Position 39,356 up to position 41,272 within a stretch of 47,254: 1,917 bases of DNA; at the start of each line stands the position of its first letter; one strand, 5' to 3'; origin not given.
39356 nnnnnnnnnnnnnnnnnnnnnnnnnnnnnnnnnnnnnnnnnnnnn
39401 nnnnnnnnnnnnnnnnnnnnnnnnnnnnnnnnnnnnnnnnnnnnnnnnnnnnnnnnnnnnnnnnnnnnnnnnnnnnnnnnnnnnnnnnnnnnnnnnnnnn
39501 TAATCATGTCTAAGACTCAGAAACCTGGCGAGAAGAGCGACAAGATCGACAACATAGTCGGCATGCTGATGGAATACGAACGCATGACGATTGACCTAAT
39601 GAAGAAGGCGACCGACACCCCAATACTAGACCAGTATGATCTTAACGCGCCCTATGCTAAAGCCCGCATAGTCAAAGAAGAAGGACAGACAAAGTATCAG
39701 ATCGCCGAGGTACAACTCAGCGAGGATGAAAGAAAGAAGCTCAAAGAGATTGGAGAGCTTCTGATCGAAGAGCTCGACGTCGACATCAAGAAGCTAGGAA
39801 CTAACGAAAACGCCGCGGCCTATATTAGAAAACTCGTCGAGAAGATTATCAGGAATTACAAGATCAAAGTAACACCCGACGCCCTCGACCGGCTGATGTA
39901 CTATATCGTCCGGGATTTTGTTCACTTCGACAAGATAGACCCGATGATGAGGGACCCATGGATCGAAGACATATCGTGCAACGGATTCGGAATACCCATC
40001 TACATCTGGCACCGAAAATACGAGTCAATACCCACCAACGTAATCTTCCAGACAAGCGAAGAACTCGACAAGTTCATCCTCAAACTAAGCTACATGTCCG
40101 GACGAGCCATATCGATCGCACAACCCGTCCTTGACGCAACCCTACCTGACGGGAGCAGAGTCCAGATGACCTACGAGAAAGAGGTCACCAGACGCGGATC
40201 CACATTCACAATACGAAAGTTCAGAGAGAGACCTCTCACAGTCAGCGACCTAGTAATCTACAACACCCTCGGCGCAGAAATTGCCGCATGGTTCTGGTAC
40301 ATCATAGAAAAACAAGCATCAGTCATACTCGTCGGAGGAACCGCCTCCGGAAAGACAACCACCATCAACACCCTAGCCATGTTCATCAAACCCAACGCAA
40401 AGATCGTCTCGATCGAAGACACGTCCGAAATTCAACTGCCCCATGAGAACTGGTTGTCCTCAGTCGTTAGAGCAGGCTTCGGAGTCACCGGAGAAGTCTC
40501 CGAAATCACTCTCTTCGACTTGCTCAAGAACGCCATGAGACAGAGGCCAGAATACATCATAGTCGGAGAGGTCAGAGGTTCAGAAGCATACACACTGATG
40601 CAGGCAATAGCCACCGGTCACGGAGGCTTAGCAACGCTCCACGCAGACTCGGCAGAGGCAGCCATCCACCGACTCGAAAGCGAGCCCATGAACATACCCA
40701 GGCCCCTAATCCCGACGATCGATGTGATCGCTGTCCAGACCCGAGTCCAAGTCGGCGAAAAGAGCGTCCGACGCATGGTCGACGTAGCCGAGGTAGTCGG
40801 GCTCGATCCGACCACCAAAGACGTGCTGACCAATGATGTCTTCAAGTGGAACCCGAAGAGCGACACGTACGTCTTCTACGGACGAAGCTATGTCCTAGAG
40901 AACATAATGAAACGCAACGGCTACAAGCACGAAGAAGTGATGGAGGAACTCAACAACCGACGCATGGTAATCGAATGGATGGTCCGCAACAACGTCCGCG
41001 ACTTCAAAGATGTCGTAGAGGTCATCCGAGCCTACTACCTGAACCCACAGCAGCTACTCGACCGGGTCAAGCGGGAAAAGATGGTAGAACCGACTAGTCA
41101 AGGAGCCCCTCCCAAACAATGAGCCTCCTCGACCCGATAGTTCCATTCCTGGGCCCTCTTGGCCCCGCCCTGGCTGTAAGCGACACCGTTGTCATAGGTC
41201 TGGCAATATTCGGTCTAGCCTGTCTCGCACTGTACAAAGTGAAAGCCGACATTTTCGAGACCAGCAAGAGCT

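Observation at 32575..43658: Type IV filament locus with archaellum-like gene order but pilin-like subunits, a two-gene KaiC-like module and a two-gene platform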

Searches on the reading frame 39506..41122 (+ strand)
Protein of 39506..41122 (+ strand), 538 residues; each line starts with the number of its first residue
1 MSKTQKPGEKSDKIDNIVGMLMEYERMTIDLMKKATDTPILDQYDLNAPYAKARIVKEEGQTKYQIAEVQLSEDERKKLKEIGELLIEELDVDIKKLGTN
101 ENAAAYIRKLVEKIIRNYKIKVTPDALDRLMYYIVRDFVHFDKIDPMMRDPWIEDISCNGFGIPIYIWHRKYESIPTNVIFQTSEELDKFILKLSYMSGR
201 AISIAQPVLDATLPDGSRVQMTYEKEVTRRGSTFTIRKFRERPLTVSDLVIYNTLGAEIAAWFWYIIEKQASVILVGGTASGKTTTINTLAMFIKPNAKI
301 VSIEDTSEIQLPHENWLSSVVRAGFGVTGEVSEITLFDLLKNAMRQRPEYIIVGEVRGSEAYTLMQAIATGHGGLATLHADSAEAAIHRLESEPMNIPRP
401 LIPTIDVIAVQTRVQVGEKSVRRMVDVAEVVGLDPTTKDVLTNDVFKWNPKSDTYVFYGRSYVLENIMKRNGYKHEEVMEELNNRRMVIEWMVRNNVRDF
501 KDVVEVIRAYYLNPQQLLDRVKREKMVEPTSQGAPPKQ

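Call 3: search_protein_families(library=pfam, proteins=[window:39506-41122:+], max_evalue=0.01)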
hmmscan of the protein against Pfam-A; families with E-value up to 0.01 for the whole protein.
window:39506-41122:+ (538 aa): 4 families
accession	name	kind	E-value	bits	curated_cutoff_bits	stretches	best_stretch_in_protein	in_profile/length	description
PF00437.27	T2SSE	-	1.2e-35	123.3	24.9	1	197-467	56-320/370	Type II/IV secretion system protein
PF23989.1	PilB3_C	-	0.00024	21.6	27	1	460-524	9-73/83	PilB3-like, C-terminal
PF20720.3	nSTAND3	-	0.0017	18.5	27.2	1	266-310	13-58/155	Novel STAND NTPase 3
PF00005.33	ABC_tran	-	0.01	16.9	25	0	267-307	8-48/137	ABC transporter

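Call 5: search_protein_families(library=ncbifam, proteins=[window:39506-41122:+], max_evalue=0.01)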
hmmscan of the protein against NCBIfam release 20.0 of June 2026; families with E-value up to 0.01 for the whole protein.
window:39506-41122:+ (538 aa): 24 families
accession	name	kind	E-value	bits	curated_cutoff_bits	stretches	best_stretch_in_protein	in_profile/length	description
NF058587.1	archaellum_moto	equivalog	5.7e-128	427.9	550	1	61-511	51-518/527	archaellum flagellar ATPase motor FlaI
NF053672.1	bindosome_BasE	exception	8e-74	249.2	1000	1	27-513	27-510/512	bindosome assembly system ATPase subunit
TIGR03819.1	heli_sec_ATPase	hypoth_equivalog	5.5e-44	150.7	373.15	1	110-392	20-299/340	TadA family conjugal transfer-associated ATPase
TIGR02788.1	VirB11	equivalog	4e-41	141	249.95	2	260-391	134-263/308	P-type DNA transfer ATPase VirB11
TIGR02782.1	TrbB_P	equivalog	1.1e-37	130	304.55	1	187-436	54-299/303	P-type conjugative transfer ATPase TrbB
NF010469.0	PRK13894.1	subfamily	1.2e-34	120.1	508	1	147-433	30-310/320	conjugal transfer ATPase TrbB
NF010475.0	PRK13900.1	equivalog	5.6e-30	104.5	389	1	261-391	151-280/333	type IV secretion system ATPase VirB11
NF010407.0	PRK13833.1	subfamily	5e-28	98.5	499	1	206-417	81-286/323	conjugal transfer protein TrbB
NF010425.0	PRK13851.1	equivalog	7.4e-20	71.1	461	1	266-389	158-279/344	type IV secretion system protein VirB11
NF041000.1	ATPase_ComGA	equivalog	2.5e-18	66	300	1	268-392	126-244/267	competence type IV pilus ATPase ComGA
TIGR01420.1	pilT_fam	subfamily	1.5e-17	63.9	319.1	1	266-390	117-239/343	PilT/PilU family type 4a pilus ATPase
TIGR02533.1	type_II_gspE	equivalog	4.9e-15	55.2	630.25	1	261-391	233-357/486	type II secretion system ATPase GspE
NF007755.0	PRK10436.1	equivalog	9.7e-15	54.2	617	1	265-406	213-347/465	type II secretion system protein GspE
NF053534.1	T4PilAsmATPsTfpB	equivalog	4.9e-14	51.6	850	1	261-391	327-450/584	type IV pilus assembly ATPase TfpB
TIGR02538.1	type_IV_pilB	equivalog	1.3e-13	50.5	675.65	1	263-392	308-431/564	type IV-A pilus assembly ATPase PilB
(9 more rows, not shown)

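Call 8: find_homologous_proteins(query=window:39506-41122:+, max_evalue=1e-20)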
Query window:39506-41122:+ (538 aa): 7955 proteins with E <= 1e-20 among 8000 candidates; the best 120 are listed.
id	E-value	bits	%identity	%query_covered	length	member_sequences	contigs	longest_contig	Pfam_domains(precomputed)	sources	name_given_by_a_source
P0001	0.0e+0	1194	99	100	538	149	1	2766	PF00437.27,PF27713.1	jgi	jgi:archaeal flagellar protein FlaI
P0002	0.0e+0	1147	95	100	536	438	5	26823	PF00437.27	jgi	jgi:flagellar protein FlaI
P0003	0.0e+0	1103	95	96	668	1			PF00437.27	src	-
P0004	0.0e+0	1095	90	99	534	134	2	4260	PF00437.27,PF27713.1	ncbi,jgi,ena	-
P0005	0.0e+0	1075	88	98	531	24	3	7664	PF00437.27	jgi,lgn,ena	-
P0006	0.0e+0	1032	87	99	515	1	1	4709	PF00437.27,PF27713.1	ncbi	-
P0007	2.6e-296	1001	76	100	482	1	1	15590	PF00437.27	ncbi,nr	ncbi:hypothetical protein E6H24_03330 [Candidatus Bathyarchaeota archaeon]|nr:MAG: hypothetical prot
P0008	3.9e-284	961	88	88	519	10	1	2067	PF00437.27,PF27713.1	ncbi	-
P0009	7.5e-279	943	80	98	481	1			PF00437.27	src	-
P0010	3.8e-267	905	94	43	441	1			PF00437.27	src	-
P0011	1.2e-266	903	93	52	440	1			-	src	-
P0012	6.6e-265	897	83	53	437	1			PF00437.27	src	-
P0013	4.3e-261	885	84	89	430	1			PF00437.27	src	-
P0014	5.4e-260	881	90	81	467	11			PF00437.27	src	-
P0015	1.1e-257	873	88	66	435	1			PF00437.27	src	-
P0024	4.4e-232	789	68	91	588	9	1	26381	PF00437.27,PF27713.1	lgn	-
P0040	8.0e-213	725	63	90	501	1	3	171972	PF00437.27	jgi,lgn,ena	-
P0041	1.0e-205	702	59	95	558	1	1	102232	PF23989.1,PF00437.27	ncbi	ncbi:MAG: type II/IV secretion system ATPase subunit [Candidatus Bathyarchaeia archaeon]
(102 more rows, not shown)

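Call 9: find_related_loci(query=window:39506-41122:+, collection=genome_contigs, flank=10000)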
Query window:39506-41122:+ (538 aa) in genome_contigs; peptide patterns used: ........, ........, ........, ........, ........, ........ (x = any residue, [..] = any of these).
265 stretches matched a pattern; 250 encode a relative of the query (tblastn E <= 1e-3); the best 80 are kept; 80 distinct loci.
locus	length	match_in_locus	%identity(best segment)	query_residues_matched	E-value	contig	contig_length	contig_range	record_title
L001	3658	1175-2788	96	1-538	0e+0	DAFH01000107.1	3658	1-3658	MAG TPA_asm: Candidatus Bathyarchaeota archaeon UBA185 UBA185_contig_187996, whole genome shotgun sequence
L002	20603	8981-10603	97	1-538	0e+0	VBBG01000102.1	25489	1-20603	MAG: Candidatus Bathyarchaeota archaeon isolate BA_12 14_0903_05_20cm_scaffold_2803_e:506.2, whole genome shotgun sequen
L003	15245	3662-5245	98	1-528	0e+0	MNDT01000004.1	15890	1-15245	MAG: archaeon 13_2_20CM_2_53_6 13_2_20cm_2_scaffold_5917, whole genome shotgun sequence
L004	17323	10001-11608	96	1-538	0e+0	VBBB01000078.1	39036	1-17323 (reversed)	MAG: Candidatus Bathyarchaeota archaeon isolate BA_7 14_0903_09_20cm_scaffold_1395, whole genome shotgun sequence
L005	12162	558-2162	95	1-535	0e+0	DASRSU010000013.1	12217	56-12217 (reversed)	MAG TPA_asm: Candidatus Bathyarchaeia archaeon isolate SMAG_U6295 k141_1066786, whole genome shotgun sequence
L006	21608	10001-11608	95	1-538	0e+0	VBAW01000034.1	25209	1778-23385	MAG: Candidatus Bathyarchaeota archaeon isolate BA_2 14_0929_02_20cm_scaffold_543, whole genome shotgun sequence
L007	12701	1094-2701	95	1-538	0e+0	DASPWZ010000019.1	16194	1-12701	MAG TPA_asm: Candidatus Dormiibacterota bacterium isolate SMAG_U11554 k141_442013, whole genome shotgun sequence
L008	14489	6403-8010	95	1-538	0e+0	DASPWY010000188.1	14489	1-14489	MAG TPA_asm: Candidatus Bathyarchaeia archaeon isolate SMAG_U11553 k141_457856, whole genome shotgun sequence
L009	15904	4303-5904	89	1-535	0e+0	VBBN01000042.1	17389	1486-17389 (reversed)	MAG: Candidatus Bathyarchaeota archaeon isolate BA_19 14_1009_16_40cm_scaffold_7789, whole genome shotgun sequence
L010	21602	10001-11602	88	1-535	0e+0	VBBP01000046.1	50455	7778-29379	MAG: Candidatus Bathyarchaeota archaeon isolate BA_21 14_1009_12_30cm_scaffold_120, whole genome shotgun sequence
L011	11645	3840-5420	89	4-531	0e+0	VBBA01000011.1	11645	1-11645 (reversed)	MAG: Candidatus Bathyarchaeota archaeon isolate BA_6 14_1009_09_30cm_scaffold_8349, whole genome shotgun sequence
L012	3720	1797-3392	88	4-534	0e+0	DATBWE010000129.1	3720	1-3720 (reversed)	MAG TPA_asm: Candidatus Bathyarchaeia archaeon isolate SMAG_U7533 k141_1212684, whole genome shotgun sequence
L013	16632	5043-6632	89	1-531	0e+0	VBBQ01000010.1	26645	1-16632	MAG: Candidatus Bathyarchaeota archaeon isolate BA_22 14_1009_05_40cm_scaffold_1011, whole genome shotgun sequence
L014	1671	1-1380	91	72-531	0e+0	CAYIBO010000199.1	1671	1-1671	MAG TPA_asm: uncultured Candidatus Bathyarchaeia archaeon isolate ERP119705_co19_29 genome assembly, contig: NODE_196802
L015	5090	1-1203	92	134-536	0e+0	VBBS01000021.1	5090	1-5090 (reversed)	MAG: Candidatus Bathyarchaeota archaeon isolate BA_24 14_0903_09_30cm_scaffold_4203, whole genome shotgun sequence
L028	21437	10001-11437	54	44-524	0e+0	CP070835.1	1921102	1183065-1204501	MAG: Candidatus Bathyarchaeota archaeon isolate bin106 chromosome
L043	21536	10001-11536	52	1-522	0e+0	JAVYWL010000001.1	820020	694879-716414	MAG: Candidatus Bathyarchaeia archaeon isolate DRTY-2_202007_bins_32 DRTY-2_202007_bins_32_scaffold_1, whole genome shot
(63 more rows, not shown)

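Call 13: search_solved_structures(query=window:39506-41122:+, max_evalue=1e-10, show_alignments=5)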
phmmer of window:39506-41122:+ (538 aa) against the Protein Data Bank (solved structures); distinct sequences matched with E-value up to 1e-10: 15.
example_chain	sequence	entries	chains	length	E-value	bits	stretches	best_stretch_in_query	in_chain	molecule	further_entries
2oap_1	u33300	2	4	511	3.4e-128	431.3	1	36-521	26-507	Type II secretion system protein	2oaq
4ii7_A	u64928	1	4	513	4.9e-89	302.2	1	55-513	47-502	FlaI ATPase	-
4ihq_A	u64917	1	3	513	3e-88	299.6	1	55-513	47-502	FlaI ATPase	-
8rkd_E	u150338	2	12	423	8.6e-49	169.4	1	101-448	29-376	Pilus assembly ATPase CpaF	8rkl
8rjf_A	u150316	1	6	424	8.7e-49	169.4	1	101-448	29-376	Pilus assembly ATPase CpaF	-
9e24_A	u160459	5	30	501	1.2e-48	169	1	100-448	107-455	CpaF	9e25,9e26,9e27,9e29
6bge_A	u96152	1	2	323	4.8e-21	77.9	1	204-392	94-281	VirB11-like protein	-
1g6o_A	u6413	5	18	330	5.1e-21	77.8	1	204-392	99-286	CAG-ALPHA | virB11 homolog | Cag-alfa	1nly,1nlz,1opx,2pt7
2gza_A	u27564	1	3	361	2.7e-17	65.5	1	140-391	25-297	Type IV secretion system protein VirB11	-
10my_A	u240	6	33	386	1.8e-12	49.6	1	266-390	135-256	PilT/PilU family type 4a pilus ATPase | Twitching motility protein PilT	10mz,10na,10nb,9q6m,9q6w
9n32_A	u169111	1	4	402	9.6e-12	47.2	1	267-390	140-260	PilU protein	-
5it5_F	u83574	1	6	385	2.8e-11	45.6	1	262-406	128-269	ATP binding motif-containing protein PilF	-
5oiu_A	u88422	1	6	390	2.9e-11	45.6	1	262-406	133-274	Type IV pilus assembly protein PilF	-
6ejf_A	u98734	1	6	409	3.2e-11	45.5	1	262-406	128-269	Type IV pilus assembly protein PilF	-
2eyu_A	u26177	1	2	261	7.1e-11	44.3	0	269-396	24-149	twitching motility protein PilT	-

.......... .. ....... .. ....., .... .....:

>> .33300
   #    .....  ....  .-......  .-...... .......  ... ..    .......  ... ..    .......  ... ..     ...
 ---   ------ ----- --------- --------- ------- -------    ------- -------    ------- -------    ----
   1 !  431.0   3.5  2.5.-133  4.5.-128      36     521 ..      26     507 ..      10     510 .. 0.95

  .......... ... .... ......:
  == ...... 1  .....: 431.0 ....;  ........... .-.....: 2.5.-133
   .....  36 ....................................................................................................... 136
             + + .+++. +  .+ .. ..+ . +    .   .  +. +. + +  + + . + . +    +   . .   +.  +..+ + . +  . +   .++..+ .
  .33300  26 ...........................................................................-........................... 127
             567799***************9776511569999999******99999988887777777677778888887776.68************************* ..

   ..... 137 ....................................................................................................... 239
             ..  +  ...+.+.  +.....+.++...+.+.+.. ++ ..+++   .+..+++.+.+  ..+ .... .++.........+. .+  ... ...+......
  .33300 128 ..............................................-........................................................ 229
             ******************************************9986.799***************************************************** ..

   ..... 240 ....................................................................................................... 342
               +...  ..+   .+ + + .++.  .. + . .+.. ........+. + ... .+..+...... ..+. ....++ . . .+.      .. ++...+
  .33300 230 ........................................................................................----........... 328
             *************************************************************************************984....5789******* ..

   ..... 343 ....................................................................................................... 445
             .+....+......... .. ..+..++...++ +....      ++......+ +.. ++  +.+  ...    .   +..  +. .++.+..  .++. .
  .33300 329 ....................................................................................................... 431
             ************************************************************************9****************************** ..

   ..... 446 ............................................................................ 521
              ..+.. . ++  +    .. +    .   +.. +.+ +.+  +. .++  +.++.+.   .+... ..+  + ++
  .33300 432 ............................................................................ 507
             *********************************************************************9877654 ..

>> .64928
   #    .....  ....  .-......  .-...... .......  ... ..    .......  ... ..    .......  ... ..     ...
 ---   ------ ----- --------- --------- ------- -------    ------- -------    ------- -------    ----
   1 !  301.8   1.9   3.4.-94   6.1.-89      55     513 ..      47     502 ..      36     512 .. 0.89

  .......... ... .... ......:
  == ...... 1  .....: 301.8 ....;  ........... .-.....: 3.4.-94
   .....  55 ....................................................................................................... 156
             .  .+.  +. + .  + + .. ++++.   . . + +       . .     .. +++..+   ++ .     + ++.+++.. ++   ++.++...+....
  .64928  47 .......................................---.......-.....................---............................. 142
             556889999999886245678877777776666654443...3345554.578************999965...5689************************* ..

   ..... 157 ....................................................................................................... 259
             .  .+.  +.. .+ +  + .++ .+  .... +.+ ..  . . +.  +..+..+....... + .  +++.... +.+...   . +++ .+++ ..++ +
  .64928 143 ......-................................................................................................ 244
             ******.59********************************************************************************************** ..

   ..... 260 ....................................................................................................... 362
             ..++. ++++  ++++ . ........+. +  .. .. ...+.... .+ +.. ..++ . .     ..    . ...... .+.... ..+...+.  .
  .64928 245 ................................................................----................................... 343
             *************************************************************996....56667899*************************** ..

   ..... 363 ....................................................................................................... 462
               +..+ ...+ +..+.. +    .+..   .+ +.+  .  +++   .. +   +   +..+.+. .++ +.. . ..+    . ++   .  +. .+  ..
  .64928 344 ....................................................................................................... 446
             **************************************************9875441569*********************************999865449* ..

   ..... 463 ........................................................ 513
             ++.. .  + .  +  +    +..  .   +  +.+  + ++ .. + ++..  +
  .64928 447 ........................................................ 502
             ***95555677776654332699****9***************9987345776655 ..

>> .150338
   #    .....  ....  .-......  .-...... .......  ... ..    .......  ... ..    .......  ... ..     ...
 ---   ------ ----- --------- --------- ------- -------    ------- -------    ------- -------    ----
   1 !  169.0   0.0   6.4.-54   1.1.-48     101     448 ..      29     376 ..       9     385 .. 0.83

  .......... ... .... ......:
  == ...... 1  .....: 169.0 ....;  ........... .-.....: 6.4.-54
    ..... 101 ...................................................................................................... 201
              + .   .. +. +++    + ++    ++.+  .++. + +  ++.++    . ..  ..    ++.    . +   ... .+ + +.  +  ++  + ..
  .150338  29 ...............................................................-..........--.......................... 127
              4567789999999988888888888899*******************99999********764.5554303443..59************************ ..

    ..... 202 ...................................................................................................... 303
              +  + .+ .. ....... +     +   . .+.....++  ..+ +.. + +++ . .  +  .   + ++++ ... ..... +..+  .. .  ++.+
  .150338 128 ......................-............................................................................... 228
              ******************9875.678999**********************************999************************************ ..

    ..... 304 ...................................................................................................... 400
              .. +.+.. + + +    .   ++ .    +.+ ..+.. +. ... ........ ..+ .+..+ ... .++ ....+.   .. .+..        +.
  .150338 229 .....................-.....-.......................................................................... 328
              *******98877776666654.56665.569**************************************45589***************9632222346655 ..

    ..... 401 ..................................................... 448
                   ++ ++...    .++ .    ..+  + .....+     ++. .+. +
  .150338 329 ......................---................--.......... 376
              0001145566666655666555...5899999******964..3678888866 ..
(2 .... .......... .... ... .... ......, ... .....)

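Call 14: search_dna_similar(query=window:39506-41122:+, collection=plasmids, mode=protein, max_rows=60, max_evalue=1e-30)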
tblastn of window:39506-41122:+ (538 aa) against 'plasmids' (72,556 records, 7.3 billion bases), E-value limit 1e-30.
Records with a match: 477; places in all: 509; records where one place covers at least 80% of the query: 0.
Best place of each record, by identity: <60% 477.
By first word of the organism name: Ralstonia 133; Rhizobium 126; Sinorhizobium 76; Pseudosulfitobacter 30; Sphingobium 16; Azospirillum 13; Burkholderia 11; Vibrio 6; Photobacterium 5; Cupriavidus 4; and 42 more.
By predicted mobility (MOB-suite, as given by PLSDB): non-mobilizable 214; mobilizable 148; conjugative 115.
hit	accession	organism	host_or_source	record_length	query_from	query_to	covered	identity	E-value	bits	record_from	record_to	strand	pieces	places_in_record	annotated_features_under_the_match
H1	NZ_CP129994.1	Salinibaculum sp. KK48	cell culture,sediment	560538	129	518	72%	41.1%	7e-99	335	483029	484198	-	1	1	ATPase, T2SS/T4P/T4SS family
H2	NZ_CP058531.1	Halobaculum halophilum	cell culture,sediment in salt lake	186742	127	526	74%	39.3%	8e-99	335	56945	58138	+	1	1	type II/IV secretion system ATPase subunit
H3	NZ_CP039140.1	Haloferax mediterranei ATCC 33500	Cell culture,Spain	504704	124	526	75%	38.7%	9e-98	332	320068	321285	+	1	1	none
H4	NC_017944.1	Haloferax mediterranei ATCC 33500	-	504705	124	526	75%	38.7%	9e-98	332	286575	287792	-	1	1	none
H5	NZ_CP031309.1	Natronorubrum bangense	Cell culture,The Bange salt-alkaline ...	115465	109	431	60%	40.6%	3e-71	296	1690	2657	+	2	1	hypothetical protein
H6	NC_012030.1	Halorubrum lacusprofundi ATCC 49239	-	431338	124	395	51%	46.6%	2e-76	270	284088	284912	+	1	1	type II/IV secretion system ATPase subunit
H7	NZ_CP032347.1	Azospirillum brasilense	soil sample,Agricultural field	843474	110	460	65%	34.7%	3e-43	172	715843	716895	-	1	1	CpaF family protein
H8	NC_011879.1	Pseudarthrobacter chlorophenolicus A6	-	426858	105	449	64%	34.5%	1e-40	165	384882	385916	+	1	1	CpaF family protein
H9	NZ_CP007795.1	Azospirillum argentinense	Triticum aestivum L.,Root,wheat ...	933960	110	442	62%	35.4%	3e-43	172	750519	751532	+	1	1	CpaF family protein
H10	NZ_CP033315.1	Azospirillum brasilense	rhizosphere soil of Digitaria ...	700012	110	442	62%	35.4%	5e-43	172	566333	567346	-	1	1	CpaF family protein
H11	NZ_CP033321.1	Azospirillum brasilense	rhizosphere soil of Cynodon ...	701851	110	442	62%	35.4%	5e-43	172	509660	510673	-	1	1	CpaF family protein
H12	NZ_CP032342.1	Azospirillum brasilense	soil sample,Agricultural field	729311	110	442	62%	35.4%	5e-43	172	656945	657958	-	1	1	CpaF family protein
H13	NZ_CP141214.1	Sinorhizobium meliloti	alfalfa,Isolate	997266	100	453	66%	33.2%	3e-42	169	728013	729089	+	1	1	CpaF family protein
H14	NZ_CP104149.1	Sinorhizobium medicae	Trigonella foenum-graecum,cell culture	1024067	101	453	66%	33.3%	3e-43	172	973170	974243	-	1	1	record has no annotation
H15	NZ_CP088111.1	Sinorhizobium medicae WSM1115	cell culture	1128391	101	453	66%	33.3%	3e-43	172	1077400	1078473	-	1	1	record has no annotation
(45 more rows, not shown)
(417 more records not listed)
